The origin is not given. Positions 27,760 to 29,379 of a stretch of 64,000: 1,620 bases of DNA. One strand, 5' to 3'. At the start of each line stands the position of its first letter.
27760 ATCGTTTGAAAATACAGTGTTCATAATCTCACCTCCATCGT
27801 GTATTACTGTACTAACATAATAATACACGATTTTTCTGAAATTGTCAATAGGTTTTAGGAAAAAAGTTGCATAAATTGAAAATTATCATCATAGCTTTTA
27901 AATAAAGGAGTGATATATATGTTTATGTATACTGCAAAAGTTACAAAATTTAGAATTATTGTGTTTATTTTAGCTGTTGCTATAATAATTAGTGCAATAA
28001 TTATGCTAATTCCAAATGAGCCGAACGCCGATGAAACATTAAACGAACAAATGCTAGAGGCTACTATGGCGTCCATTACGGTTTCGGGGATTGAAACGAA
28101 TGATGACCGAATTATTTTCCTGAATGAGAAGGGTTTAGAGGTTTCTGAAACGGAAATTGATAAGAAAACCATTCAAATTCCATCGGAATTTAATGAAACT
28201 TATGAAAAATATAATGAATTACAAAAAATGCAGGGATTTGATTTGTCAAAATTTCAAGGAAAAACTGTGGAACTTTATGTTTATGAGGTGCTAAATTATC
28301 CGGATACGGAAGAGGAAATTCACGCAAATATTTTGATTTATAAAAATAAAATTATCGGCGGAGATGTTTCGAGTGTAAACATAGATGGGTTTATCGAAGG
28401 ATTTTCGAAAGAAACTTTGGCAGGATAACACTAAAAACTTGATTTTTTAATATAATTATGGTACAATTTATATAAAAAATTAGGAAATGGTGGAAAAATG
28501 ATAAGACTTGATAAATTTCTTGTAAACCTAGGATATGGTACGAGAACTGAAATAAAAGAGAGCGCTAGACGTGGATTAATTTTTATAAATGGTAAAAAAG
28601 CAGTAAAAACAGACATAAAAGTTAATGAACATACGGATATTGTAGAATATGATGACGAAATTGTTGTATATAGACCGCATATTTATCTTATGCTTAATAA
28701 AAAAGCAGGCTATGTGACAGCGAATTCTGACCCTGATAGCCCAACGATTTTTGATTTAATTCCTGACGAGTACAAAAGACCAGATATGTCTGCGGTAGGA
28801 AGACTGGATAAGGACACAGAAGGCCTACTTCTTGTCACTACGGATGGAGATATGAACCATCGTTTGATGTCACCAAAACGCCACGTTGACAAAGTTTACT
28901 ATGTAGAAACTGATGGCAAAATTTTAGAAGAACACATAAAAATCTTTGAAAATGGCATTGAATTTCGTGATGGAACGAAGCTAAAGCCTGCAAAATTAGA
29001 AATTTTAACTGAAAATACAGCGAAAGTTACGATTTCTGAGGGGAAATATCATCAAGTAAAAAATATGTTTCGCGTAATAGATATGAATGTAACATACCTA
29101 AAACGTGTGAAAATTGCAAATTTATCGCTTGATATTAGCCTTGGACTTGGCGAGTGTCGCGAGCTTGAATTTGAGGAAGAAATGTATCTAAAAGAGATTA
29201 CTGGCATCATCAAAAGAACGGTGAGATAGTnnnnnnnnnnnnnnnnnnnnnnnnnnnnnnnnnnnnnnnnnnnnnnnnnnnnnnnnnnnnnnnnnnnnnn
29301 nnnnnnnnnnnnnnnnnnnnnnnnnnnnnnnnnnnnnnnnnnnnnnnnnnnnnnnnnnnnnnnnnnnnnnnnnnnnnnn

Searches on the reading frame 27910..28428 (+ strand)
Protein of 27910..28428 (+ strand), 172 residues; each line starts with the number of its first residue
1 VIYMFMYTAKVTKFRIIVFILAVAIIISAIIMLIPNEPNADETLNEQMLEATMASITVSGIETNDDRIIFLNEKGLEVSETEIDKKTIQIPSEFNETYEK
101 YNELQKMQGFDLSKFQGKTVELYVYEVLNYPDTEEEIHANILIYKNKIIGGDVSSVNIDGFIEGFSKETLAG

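Call 14: search_protein_families(library=pfam, proteins=[window:27910-28428:+], max_evalue=0.001)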
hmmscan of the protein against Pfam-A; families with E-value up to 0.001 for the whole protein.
window:27910-28428:+ (172 aa): 1 family
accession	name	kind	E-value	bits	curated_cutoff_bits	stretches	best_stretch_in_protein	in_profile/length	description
PF16112.10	DUF4830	-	4.8e-31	107.4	23.5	1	70-153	1-84/84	Domain of unknown function (DUF4830)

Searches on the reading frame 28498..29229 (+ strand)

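Call 14: search_protein_families(library=pfam, proteins=[window:28498-29229:+], max_evalue=0.001)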
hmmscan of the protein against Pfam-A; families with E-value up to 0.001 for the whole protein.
window:28498-29229:+ (243 aa): 2 families
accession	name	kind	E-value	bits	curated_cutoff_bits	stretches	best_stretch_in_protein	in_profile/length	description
PF00849.27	PseudoU_synth_2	-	1.3e-20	74.6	26.8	1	63-191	2-150/152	RNA pseudouridylate synthase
PF01479.30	S4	-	1e-06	28.8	22.8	1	3-44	2-44/48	S4 domain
